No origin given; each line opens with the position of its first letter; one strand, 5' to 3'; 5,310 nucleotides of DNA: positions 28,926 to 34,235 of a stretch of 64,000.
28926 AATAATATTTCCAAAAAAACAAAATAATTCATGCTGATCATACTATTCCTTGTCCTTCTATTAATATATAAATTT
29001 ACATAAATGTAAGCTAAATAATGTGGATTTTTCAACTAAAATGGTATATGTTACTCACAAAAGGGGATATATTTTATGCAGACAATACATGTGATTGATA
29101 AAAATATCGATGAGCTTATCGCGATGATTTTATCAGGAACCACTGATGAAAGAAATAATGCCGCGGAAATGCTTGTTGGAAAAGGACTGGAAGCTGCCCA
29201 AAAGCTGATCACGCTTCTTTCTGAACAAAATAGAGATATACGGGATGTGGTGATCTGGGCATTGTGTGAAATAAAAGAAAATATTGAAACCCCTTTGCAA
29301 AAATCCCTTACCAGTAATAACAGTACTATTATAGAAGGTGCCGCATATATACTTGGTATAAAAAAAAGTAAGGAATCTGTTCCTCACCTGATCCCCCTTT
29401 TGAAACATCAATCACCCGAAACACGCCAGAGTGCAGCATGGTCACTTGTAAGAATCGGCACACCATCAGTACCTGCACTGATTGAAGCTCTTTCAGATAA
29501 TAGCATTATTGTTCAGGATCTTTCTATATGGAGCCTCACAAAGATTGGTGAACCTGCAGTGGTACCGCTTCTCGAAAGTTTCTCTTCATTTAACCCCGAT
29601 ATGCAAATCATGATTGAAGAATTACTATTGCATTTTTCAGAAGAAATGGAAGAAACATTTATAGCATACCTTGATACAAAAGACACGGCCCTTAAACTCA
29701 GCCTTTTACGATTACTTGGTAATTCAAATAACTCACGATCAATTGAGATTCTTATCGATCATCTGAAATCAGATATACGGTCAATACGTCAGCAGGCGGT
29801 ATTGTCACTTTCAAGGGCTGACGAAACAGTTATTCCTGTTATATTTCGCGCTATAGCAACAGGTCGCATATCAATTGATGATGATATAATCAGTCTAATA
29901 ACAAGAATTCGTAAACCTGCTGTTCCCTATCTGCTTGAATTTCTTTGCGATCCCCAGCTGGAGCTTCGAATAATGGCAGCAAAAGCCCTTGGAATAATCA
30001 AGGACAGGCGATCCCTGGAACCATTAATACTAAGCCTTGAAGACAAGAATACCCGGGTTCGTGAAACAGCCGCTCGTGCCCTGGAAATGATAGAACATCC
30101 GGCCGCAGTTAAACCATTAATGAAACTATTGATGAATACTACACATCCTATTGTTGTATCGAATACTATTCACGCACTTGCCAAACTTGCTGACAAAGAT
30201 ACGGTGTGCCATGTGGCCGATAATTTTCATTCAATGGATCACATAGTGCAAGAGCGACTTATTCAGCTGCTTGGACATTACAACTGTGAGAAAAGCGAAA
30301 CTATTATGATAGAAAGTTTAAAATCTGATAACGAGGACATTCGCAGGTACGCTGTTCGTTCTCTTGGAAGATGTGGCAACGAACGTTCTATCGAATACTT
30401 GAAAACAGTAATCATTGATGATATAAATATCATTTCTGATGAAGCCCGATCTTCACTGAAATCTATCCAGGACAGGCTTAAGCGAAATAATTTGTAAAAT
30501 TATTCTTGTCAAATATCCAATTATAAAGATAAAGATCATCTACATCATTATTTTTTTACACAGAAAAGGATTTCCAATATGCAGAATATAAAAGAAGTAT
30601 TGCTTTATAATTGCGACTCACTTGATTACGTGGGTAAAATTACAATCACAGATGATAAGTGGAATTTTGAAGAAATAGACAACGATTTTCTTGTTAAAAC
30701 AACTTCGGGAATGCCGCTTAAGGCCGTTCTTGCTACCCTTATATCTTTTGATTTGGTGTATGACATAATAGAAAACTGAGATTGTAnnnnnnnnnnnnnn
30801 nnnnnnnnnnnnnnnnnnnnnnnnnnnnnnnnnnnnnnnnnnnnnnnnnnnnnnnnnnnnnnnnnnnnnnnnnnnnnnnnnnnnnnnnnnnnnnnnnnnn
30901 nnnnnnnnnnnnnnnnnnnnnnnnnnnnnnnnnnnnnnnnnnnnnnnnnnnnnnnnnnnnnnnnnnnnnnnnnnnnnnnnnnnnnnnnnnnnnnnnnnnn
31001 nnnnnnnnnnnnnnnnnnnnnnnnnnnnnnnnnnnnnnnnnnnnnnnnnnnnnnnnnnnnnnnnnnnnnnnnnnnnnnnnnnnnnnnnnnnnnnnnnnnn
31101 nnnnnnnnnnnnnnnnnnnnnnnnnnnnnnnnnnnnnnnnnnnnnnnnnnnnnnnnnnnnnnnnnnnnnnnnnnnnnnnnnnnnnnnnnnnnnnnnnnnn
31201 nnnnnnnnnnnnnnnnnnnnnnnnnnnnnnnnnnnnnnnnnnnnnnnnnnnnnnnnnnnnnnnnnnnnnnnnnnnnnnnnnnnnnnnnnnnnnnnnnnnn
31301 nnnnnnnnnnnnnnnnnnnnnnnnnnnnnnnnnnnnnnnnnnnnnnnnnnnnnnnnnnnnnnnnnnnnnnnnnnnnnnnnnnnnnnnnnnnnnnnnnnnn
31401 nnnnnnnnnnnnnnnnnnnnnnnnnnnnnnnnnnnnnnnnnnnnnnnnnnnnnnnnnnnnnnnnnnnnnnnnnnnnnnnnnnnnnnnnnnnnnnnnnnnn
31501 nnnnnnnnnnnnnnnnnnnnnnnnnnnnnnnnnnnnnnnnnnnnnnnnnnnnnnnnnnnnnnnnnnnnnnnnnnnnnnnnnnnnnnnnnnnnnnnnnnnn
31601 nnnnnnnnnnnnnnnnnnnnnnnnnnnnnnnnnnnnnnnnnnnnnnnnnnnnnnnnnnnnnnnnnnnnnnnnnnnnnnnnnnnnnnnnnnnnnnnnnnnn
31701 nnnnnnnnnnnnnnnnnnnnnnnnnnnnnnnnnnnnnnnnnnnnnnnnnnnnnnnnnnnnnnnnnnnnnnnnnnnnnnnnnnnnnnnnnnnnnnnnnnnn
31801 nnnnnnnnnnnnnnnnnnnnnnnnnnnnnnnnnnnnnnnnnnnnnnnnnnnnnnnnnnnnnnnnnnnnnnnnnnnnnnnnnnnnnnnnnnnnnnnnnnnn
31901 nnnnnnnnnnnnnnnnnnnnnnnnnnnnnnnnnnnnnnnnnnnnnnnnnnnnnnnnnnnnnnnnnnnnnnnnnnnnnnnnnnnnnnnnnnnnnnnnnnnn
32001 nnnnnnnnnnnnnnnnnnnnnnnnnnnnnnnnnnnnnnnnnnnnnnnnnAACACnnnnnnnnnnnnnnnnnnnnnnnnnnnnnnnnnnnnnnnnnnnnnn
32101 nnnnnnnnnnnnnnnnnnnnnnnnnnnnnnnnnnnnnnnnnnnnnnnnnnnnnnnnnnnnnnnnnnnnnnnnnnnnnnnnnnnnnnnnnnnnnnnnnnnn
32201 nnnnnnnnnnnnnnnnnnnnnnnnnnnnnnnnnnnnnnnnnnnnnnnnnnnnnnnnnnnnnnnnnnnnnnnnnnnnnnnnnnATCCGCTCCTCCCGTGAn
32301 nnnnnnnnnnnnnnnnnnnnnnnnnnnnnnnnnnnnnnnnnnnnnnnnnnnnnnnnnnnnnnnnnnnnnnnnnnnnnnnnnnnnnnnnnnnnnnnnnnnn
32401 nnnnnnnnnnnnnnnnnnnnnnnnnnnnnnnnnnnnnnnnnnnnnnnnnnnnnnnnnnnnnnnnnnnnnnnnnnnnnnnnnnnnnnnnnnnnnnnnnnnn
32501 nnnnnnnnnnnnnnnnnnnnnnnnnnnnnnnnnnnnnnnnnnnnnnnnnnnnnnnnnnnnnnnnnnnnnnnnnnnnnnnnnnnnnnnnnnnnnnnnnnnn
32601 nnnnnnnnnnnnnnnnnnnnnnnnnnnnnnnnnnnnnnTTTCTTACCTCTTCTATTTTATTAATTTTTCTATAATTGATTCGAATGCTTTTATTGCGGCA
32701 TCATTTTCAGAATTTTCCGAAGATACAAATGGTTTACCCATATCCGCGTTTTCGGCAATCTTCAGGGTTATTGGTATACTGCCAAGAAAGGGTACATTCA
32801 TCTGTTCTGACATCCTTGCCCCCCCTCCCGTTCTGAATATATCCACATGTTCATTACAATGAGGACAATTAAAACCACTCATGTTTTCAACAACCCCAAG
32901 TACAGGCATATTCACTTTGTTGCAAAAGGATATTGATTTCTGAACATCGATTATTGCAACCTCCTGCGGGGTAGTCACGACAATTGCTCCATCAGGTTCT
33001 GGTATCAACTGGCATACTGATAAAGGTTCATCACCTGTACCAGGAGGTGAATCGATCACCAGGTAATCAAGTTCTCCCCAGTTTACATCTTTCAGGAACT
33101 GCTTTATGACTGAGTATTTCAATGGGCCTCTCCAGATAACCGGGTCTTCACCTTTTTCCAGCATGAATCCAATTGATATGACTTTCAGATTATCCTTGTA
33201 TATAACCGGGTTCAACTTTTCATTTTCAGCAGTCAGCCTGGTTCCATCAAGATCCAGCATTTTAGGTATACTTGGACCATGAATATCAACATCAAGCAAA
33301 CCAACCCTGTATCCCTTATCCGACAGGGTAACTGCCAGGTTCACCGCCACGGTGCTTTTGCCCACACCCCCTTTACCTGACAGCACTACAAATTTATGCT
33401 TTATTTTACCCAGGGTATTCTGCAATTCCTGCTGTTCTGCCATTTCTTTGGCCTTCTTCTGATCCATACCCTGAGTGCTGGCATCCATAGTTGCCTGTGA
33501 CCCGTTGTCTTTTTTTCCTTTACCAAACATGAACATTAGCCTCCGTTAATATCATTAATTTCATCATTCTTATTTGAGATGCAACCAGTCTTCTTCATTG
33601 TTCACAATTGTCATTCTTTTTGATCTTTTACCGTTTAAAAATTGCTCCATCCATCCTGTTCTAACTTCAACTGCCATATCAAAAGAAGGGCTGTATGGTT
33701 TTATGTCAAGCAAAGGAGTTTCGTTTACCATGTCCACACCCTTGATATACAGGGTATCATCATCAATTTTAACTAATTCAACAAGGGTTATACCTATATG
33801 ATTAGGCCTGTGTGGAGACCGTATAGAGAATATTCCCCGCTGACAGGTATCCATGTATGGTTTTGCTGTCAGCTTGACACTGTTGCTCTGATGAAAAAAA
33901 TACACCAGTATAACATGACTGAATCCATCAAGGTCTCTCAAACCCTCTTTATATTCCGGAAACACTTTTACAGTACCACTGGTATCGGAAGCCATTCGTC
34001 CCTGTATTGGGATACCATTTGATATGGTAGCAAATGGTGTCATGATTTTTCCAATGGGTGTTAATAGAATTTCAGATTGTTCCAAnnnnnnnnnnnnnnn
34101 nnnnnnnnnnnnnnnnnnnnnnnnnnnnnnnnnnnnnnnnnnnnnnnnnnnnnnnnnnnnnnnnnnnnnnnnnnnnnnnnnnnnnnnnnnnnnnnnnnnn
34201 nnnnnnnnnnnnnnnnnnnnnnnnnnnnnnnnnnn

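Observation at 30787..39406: Sigma-54-controlled 11-gene NifX-like / CooC-like / Mrp cluster with no nitrogenase: candidate uncharacterised metallocofactor trafficking system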

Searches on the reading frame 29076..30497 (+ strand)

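Call 4: search_protein_families(library=pfam, proteins=[window:29076-30497:+], max_evalue=0.01)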
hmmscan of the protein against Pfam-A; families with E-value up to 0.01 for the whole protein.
window:29076-30497:+ (473 aa): 7 families
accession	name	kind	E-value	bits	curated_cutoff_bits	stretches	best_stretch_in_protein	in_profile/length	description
PF13646.12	HEAT_2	-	6.4e-56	187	27.7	7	102-168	1-69/88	HEAT repeats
PF03130.22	HEAT_PBS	-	2.1e-29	99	20.9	2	117-141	2-27/27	PBS lyase HEAT-like repeat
PF02985.28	HEAT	-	2.1e-28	96.1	23.5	2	102-127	2-27/31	HEAT repeat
PF13513.12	HEAT_EZ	-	2.2e-19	69.9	27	0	100-127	28-55/55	HEAT-like repeat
PF00514.29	Arm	-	4e-15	55.7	20.6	1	102-125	14-37/41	Armadillo/beta-catenin-like repeat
PF12717.13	Cnd1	-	9.4e-08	32.7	26.4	1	314-383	23-97/162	non-SMC mitotic condensation complex subunit 1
PF25151.1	TPR_Trm732_C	-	0.00025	21.4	27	0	314-366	98-150/159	Trm732, C-terminal TPR repeats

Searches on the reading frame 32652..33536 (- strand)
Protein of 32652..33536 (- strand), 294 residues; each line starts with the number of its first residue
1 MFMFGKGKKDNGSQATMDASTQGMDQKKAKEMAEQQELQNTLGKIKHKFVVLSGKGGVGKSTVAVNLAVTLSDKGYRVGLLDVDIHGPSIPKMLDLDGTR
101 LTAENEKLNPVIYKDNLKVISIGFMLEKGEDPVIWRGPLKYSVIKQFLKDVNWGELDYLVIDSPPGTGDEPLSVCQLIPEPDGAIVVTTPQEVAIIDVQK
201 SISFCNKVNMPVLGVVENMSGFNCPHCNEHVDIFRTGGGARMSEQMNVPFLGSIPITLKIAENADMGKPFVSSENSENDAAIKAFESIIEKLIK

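Call 3: search_protein_families(library=pfam, proteins=[window:32652-33536:-], max_evalue=0.01)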
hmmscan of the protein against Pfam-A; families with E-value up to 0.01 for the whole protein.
window:32652-33536:- (294 aa): 14 families
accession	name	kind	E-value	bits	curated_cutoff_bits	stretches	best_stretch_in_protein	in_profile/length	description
PF10609.15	ParA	-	4.9e-104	347.5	27.1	1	44-292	1-245/246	NUBPL iron-transfer P-loop NTPase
PF01656.29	CbiA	-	1.3e-13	51.4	25.4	1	50-269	2-124/125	CobQ/CobB/MinD/ParA nucleotide binding domain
PF13614.12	AAA_31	-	1.3e-11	45.2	27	1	51-208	6-167/177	AAA domain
PF02374.21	ArsA_ATPase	-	3.5e-09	36.8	24.3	1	47-122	1-67/305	Anion-transporting ATPase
PF09140.17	MipZ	-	2.3e-08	34.1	20.7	1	49-95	3-49/262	ATPase MipZ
PF20720.3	nSTAND3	-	3e-06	27.5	27.2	1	46-78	16-48/155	Novel STAND NTPase 3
PF03308.22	MeaB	-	4.4e-05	23.1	23.1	1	23-87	13-73/273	Methylmalonyl Co-A mutase-associated GTPase MeaB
PF25199.1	nSTAND_NTPase5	-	0.00012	22.3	34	1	30-87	24-82/145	Novel STAND NTPase 5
PF13481.12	AAA_25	-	0.00013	22.1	27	1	45-75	30-60/195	AAA domain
PF00142.24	Fer4_NifH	-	0.00073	19.5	25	1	50-84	3-37/271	4Fe-4S iron sulfur cluster binding proteins, NifH/frxC family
PF01583.26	APS_kinase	-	0.0013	19.3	21.1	1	49-84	4-39/152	Adenylylsulphate kinase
PF03193.22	RsgA_GTPase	-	0.0015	18.8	30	1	32-68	91-127/174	RsgA GTPase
PF13191.12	AAA_16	-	0.0049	17.8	32.6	1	34-75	8-52/167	AAA ATPase domain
PF16575.11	CLP1_P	-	0.0083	16.4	26.6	0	54-87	1-34/188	mRNA cleavage and polyadenylation factor CLP1 P-loop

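Call 18: search_protein_families(library=ncbifam, proteins=[window:32652-33536:-], max_evalue=0.001)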
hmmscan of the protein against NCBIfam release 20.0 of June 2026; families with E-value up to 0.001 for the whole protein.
window:32652-33536:- (294 aa): 26 families (the best 25 are shown)
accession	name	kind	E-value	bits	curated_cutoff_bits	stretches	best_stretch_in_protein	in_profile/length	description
NF041136.1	MrpORP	equivalog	2.8e-118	395.4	450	1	43-293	2-249/365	iron-sulfur cluster carrier protein MrpORP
NF008669.0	PRK11670.1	equivalog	2.7e-74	250.3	348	1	28-278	87-337/369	iron-sulfur cluster carrier protein ApbC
TIGR01969.1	minD_arch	subfamily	1.1e-21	77.2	201.75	1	50-293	4-231/251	cell division ATPase MinD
TIGR01968.1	minD_bact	equivalog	7e-16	58.3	212.9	2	49-85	4-40/261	septum site-determining protein MinD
NF041546.1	ParA_partition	equivalog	1.9e-12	47.1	180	1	51-85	4-38/203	ParA family partition ATPase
TIGR01007.1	eps_fam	subfamily_domain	1.2e-10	41.3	108.05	1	47-218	18-188/204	polysaccharide biosynthesis tyrosine autokinase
NF047398.1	AAA_KGGVGR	domain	3.6e-10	40.5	90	1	49-99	5-55/190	KGGVGR-motif variant AAA ATPase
TIGR04291.1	arsen_driv_ArsA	equivalog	1.7e-09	36.9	650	1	24-83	297-356/565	arsenical pump-driving ATPase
NF008079.0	PRK10818.1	equivalog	4.7e-08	32.7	508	1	49-86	5-42/270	septum site-determining protein MinD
NF053622.1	ATPseBagAMYCTU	equivalog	4.9e-08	32.8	400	1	46-107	6-64/325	ATPase BagA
TIGR03018.1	pepcterm_TyrKin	hypoth_equivalog_domain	1.1e-07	31.3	230.65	1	43-216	32-205/207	XrtA-associated tyrosine autokinase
NF041417.1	ArsA_halo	exception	4.6e-07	28.9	800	1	15-84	300-370/617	arsenical pump-driving ATPase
TIGR03815.1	CpaE_hom_Actino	equivalog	9.2e-06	25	154.45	1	51-92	116-157/340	septum site-determining protein Ssd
TIGR03371.1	cellulose_yhjQ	equivalog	5.4e-05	22.8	157.85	1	50-86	5-41/246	cellulose biosynthesis protein BcsQ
NF033200.1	F430_CfbC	exception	6e-05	22.5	402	1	50-85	3-38/260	Ni-sirohydrochlorin a,c-diamide reductive cyclase ATP-dependent reductase subunit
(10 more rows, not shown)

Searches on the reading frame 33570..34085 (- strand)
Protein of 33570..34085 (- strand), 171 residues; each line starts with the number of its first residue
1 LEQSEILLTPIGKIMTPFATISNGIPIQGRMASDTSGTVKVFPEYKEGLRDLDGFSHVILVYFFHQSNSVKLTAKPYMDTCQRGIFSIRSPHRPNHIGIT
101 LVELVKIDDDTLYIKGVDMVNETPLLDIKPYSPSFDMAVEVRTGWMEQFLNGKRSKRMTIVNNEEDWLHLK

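Call 3: search_protein_families(library=pfam, proteins=[window:33570-34085:-], max_evalue=0.01)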
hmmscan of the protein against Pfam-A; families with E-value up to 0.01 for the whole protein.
window:33570-34085:- (171 aa): 1 family
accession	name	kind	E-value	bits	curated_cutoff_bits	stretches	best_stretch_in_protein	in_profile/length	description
PF01980.22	TrmO_N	-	2.6e-39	134.5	26.8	1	24-136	1-116/116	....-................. O N-terminal domain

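Call 18: search_protein_families(library=ncbifam, proteins=[window:33570-34085:-], max_evalue=0.001)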
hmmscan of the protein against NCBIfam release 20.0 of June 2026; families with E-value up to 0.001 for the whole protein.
window:33570-34085:- (171 aa): 1 family
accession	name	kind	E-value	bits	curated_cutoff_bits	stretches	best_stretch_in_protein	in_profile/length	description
TIGR00104.1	tRNA_TsaA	equivalog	5.1e-36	124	93.25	1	5-138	3-138/143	tRNA (N6-threonylcarbamoyladenosine(37)-N6)-methyltransferase TrmO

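Call 58: search_solved_structures(query=window:33570-34085:-, max_evalue=0.001)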
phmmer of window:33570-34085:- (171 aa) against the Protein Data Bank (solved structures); distinct sequences matched with E-value up to 0.001: 4.
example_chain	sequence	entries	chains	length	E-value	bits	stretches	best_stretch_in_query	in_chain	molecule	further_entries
2nv4_A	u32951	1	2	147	3.7e-27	98.4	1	7-139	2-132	UPF0066 protein AF_0241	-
7btu_A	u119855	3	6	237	2.6e-19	72.9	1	8-145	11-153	Putative tRNA (Adenine(37)-N6)-methyltransferase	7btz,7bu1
1xqb_A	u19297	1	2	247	4e-16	62.5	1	5-152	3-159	Hypothetical UPF0066 protein HI0510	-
3okx_A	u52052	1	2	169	3.4e-15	59.5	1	10-135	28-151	YaeB-like protein RPA0152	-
